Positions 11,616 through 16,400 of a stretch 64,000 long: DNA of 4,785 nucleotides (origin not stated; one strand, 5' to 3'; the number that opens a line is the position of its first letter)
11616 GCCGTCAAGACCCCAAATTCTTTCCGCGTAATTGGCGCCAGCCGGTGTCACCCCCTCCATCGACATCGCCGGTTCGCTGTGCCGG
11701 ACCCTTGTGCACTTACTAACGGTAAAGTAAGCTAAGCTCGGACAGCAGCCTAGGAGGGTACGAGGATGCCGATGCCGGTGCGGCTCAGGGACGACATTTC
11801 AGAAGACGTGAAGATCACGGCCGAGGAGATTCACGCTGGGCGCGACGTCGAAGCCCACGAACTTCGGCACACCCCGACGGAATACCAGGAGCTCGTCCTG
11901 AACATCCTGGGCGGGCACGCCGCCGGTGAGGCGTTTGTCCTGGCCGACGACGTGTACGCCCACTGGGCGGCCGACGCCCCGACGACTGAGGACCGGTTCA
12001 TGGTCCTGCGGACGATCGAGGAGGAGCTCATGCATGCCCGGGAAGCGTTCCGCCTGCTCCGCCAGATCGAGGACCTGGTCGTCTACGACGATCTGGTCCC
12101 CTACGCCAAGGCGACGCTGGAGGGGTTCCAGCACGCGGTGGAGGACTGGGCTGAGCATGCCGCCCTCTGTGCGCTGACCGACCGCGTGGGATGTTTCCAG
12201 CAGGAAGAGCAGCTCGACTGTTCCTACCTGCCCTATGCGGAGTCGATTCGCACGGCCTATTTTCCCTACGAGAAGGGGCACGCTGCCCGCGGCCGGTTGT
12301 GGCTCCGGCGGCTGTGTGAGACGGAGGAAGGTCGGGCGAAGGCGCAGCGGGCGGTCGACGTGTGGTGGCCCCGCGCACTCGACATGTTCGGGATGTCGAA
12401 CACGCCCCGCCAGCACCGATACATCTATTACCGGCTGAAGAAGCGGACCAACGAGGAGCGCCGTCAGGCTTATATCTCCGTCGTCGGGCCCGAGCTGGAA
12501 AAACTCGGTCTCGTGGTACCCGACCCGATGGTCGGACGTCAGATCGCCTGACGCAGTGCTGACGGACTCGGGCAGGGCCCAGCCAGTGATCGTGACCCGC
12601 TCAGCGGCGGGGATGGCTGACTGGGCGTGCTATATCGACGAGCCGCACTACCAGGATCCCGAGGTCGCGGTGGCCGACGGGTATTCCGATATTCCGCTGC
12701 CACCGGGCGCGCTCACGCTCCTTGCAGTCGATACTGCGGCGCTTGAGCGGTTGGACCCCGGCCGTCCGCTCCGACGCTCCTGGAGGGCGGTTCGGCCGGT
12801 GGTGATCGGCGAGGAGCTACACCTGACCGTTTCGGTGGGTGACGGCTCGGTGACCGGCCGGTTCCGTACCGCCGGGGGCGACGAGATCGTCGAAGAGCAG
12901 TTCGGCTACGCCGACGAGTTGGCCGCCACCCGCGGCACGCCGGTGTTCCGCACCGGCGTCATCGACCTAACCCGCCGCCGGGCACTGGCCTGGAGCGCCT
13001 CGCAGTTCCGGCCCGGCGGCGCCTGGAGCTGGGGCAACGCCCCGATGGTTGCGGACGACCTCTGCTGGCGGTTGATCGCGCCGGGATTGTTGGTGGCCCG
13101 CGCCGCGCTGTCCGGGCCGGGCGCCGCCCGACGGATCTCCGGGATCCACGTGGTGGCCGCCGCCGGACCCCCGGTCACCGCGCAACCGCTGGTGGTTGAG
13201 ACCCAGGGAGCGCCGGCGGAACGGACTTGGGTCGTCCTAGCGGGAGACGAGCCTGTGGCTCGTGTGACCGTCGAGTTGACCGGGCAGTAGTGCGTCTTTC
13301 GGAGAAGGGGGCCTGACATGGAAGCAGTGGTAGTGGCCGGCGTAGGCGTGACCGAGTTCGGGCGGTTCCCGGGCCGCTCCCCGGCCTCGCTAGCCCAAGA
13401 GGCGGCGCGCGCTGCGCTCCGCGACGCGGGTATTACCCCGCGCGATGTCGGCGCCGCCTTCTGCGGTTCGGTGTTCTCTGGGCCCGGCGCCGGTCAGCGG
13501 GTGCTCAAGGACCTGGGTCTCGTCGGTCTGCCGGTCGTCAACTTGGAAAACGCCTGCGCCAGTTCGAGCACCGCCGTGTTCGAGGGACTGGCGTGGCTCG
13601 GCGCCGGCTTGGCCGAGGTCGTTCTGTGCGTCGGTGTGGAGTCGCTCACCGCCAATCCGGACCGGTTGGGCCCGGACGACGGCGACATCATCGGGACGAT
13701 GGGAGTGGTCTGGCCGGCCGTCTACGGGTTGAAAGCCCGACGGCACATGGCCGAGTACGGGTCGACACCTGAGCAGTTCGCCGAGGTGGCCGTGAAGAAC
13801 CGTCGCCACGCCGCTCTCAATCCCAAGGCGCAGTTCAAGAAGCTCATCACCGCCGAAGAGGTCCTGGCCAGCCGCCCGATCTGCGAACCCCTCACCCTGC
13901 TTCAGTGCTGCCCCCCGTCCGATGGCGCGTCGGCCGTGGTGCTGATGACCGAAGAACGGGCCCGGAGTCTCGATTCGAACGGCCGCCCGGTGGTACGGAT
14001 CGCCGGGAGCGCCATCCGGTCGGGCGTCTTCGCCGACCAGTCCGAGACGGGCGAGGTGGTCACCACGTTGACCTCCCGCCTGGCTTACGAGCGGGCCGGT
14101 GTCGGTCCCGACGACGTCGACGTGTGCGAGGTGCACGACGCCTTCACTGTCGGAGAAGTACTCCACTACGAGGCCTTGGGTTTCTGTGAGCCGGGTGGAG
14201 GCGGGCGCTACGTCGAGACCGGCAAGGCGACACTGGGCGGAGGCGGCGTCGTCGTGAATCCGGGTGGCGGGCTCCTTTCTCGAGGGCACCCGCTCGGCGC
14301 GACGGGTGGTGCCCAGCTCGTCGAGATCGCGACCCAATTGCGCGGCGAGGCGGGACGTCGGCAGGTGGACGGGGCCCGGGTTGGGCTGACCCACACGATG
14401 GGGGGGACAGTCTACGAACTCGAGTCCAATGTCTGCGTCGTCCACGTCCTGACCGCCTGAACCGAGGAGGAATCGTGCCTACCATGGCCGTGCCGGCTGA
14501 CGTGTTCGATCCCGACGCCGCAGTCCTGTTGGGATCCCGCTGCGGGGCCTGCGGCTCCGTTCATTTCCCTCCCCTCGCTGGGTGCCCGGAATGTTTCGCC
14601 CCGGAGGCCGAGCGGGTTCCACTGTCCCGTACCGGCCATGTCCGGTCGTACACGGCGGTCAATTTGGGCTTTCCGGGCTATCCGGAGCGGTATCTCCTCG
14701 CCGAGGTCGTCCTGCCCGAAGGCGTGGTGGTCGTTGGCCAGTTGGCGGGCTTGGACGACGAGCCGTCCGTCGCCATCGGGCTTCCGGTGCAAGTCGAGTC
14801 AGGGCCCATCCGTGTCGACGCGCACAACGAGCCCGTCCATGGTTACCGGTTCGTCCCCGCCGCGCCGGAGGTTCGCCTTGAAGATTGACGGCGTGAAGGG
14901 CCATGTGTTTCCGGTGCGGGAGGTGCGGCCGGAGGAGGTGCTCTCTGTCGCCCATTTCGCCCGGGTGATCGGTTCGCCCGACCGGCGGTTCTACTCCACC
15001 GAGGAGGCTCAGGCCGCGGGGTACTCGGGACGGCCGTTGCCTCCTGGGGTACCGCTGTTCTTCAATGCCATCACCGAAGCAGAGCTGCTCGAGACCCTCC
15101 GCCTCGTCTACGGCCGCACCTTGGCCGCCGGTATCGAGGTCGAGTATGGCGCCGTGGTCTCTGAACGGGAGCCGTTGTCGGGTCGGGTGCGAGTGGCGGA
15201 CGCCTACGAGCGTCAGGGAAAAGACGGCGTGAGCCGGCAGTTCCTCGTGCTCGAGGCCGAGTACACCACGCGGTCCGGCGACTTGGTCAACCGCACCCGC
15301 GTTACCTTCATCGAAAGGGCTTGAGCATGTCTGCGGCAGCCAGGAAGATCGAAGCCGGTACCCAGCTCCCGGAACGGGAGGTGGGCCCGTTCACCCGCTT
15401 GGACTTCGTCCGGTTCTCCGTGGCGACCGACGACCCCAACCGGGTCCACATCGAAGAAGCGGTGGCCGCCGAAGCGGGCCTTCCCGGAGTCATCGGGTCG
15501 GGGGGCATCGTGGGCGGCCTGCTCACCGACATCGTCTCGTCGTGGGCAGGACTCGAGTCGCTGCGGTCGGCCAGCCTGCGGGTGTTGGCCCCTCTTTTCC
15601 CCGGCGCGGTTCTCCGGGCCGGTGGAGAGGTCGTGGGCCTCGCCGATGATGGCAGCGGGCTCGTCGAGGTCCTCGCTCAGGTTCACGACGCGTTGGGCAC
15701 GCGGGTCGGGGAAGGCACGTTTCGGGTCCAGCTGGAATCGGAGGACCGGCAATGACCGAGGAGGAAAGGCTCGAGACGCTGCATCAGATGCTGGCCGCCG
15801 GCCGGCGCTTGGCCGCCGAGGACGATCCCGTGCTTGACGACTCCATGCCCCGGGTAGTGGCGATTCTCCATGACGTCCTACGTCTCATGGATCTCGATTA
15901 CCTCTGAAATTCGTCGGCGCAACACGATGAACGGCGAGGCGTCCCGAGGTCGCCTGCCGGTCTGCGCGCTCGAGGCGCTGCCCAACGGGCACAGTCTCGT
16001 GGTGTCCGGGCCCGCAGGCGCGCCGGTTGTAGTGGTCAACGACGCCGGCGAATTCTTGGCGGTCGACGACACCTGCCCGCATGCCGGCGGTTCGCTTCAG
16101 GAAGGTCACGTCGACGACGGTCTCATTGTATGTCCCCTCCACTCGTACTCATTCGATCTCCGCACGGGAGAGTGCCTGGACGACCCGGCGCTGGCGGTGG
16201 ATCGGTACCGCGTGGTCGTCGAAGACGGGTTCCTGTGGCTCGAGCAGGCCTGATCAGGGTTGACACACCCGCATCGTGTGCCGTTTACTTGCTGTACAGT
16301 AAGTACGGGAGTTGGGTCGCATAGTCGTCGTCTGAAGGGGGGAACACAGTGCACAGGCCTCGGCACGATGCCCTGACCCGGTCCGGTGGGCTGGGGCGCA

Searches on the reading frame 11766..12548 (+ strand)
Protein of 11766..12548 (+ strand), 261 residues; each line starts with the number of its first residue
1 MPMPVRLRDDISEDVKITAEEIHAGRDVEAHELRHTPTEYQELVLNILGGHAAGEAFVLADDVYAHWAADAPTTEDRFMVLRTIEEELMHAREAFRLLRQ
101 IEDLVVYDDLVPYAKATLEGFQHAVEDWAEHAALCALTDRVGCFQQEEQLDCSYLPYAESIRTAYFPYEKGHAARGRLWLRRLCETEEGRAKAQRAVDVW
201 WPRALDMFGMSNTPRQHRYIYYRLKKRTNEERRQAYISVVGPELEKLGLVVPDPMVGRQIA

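Call 45: search_protein_families(library=pfam, proteins=[window:11766-12548:+], max_evalue=0.001)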
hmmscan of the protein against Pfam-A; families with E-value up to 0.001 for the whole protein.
window:11766-12548:+ (261 aa): 1 family
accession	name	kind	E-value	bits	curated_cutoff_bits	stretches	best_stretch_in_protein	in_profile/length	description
PF05138.18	PaaA_PaaC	-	1.9e-21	76.9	28.5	1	35-253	9-227/263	Phenylacetic acid catabolic protein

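Call 59: search_protein_families(library=ncbifam, proteins=[window:11766-12548:+], max_evalue=0.001)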
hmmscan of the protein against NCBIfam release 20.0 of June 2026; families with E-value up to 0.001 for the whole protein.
window:11766-12548:+ (261 aa): 2 families
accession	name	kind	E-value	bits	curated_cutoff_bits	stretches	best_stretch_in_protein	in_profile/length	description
TIGR02156.2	PA_CoA_Oxy1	equivalog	3.8e-23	82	280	1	20-256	3-239/289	1,2-phenylacetyl-CoA epoxidase subunit PaaA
TIGR02158.1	PA_CoA_Oxy3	equivalog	3.2e-06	27.1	133.35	1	56-253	5-201/237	1,2-phenylacetyl-CoA epoxidase subunit PaaC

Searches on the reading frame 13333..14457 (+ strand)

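Call 7: search_protein_families(library=pfam, proteins=[window:13333-14457:+], max_evalue=0.001)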
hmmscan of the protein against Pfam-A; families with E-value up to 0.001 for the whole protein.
window:13333-14457:+ (375 aa): 4 families
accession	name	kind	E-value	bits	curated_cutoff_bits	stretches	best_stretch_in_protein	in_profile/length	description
PF22691.2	Thiolase_C_1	-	1.3e-39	135.7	28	1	241-361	17-135/144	Thiolase C-terminal domain-like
PF00108.29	Thiolase_N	-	8.6e-22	78.2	26.4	1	10-208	12-260/260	Thiolase, N-terminal domain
PF02803.24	Thiolase_C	-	1.6e-10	41.1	27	1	246-347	26-108/123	Thiolase, C-terminal domain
PF02801.28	Ketoacyl-synt_C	-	0.00013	22.4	20.8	0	246-270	29-53/119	Beta-ketoacyl synthase, C-terminal domain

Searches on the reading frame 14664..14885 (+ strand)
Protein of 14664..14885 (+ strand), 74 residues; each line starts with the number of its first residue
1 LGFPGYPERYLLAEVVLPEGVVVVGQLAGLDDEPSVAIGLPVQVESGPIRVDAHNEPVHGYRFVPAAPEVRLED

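Call 70: search_protein_families(library=pfam, proteins=[window:14664-14885:+], max_evalue=0.01)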
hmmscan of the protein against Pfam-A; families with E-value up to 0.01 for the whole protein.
window:14664-14885:+ (74 aa): 1 family
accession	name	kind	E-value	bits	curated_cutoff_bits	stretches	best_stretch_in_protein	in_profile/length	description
PF01796.24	OB_ChsH2_C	-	9.9e-05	22.6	27.1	1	10-45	29-63/65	ChsH2, C-terminal OB-fold domain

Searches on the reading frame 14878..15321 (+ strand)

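Call 7: search_protein_families(library=pfam, proteins=[window:14878-15321:+], max_evalue=0.001)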
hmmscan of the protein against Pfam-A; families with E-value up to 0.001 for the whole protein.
window:14878-15321:+ (148 aa): 1 family
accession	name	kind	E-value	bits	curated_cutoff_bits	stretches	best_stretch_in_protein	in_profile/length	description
PF13452.11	FAS1_DH_region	-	1.8e-13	51.2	22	1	23-137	18-129/132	FAS1-like, dehydratase domain region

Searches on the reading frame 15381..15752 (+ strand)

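Call 45: search_protein_families(library=pfam, proteins=[window:15381-15752:+], max_evalue=0.001)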
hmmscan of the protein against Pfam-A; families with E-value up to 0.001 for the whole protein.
window:15381-15752:+ (124 aa): 1 family
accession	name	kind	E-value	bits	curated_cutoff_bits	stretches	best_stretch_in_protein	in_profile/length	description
PF01575.25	MaoC_dehydratas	-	4.2e-09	36.5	27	1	5-95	19-111/123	MaoC like domain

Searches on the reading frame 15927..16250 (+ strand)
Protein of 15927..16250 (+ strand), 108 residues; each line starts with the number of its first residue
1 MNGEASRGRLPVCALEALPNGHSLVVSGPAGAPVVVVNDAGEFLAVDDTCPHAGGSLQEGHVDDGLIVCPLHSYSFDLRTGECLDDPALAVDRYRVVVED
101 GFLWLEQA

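Call 70: search_protein_families(library=pfam, proteins=[window:15927-16250:+], max_evalue=0.01)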
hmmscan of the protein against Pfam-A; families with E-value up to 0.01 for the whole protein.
window:15927-16250:+ (108 aa): 3 families
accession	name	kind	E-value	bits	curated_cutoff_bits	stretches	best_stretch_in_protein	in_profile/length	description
PF00355.32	Rieske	-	1.9e-17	63.4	20.3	1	10-90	3-82/88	Rieske [2Fe-2S] domain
PF13806.12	Rieske_2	-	5.2e-15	55.7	27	1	11-105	4-103/104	Rieske-like [2Fe-2S] domain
PF22543.2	Rieske_4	-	2.7e-07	31.3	28.4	1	33-84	23-78/119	Soluble Rieske-type ferredoxin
